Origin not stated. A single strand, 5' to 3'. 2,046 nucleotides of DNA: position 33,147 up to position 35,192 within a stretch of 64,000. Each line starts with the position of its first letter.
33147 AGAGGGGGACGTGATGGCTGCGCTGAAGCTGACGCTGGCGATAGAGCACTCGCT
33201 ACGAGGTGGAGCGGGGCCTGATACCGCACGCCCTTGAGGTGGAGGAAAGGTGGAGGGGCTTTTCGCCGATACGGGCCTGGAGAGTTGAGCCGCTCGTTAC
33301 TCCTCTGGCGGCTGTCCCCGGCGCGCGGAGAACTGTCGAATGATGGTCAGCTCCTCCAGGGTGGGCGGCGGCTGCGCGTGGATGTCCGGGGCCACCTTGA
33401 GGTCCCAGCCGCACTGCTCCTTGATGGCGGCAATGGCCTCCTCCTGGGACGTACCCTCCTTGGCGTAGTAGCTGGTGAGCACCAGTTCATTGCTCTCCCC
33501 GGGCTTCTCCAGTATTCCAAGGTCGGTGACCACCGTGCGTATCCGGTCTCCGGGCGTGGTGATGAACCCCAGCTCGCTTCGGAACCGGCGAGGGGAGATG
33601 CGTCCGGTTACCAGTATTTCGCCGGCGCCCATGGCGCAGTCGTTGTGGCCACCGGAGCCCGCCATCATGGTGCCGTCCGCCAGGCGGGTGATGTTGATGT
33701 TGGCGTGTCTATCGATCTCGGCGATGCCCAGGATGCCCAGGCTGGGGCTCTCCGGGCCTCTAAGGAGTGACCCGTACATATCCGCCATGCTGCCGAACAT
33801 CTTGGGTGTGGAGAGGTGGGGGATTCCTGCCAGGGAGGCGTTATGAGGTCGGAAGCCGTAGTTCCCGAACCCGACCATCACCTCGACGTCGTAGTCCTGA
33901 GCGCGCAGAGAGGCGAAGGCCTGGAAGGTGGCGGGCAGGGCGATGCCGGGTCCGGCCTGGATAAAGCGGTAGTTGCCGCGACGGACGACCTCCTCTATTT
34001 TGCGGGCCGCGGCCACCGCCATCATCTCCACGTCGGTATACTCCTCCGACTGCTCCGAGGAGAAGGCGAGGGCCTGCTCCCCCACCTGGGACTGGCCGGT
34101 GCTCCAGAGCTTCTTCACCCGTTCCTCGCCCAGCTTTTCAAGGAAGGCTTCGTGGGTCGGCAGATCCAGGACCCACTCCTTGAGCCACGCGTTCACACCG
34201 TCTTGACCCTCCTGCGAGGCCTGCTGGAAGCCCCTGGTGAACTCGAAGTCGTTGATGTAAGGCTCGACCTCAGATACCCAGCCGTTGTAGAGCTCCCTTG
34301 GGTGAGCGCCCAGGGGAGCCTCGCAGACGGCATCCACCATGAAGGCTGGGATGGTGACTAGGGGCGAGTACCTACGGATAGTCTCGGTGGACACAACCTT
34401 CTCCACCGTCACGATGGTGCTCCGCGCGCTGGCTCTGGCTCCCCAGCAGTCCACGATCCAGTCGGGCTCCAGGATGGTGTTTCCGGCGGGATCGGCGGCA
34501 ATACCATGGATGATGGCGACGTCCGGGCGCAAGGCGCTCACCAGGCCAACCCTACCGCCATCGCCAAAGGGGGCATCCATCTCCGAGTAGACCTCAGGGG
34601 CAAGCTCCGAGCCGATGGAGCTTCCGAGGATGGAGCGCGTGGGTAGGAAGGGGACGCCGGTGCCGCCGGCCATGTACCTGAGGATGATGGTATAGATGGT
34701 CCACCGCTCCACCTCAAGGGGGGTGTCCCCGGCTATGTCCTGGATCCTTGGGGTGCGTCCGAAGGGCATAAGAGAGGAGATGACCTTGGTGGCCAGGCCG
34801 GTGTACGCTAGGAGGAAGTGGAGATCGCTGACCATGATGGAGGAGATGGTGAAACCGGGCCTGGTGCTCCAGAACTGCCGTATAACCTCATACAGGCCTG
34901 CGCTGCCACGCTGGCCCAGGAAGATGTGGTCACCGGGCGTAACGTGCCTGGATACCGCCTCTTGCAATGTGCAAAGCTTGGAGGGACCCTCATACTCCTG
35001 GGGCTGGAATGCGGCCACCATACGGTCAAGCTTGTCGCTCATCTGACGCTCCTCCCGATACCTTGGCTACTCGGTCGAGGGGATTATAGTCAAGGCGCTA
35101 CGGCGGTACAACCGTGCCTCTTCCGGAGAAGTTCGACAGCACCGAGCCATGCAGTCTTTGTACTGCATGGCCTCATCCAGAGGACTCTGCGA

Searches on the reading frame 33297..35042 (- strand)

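Call 11: search_protein_families(library=pfam, proteins=[window:33297-35042:-], max_evalue=0.001)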
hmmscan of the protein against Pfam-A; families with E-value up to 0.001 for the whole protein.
window:33297-35042:- (581 aa): 2 families
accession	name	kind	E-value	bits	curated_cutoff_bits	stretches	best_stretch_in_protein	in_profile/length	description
PF01144.29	CoA_trans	-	7.8e-15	55.3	23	1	25-241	3-216/217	Coenzyme A transferase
PF04223.18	CitF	-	4.2e-06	26.5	27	1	437-515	326-407/466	Citrate lyase, alpha subunit (CitF)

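Call 65: search_protein_families(library=ncbifam, proteins=[window:33297-35042:-], max_evalue=0.001)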
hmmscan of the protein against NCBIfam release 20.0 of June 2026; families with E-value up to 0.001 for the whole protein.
window:33297-35042:- (581 aa): 1 family
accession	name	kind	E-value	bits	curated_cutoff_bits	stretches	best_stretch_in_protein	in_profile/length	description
TIGR01584.1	citF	equivalog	3.1e-07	29.4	501.45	1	436-514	348-429/492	citrate lyase subunit alpha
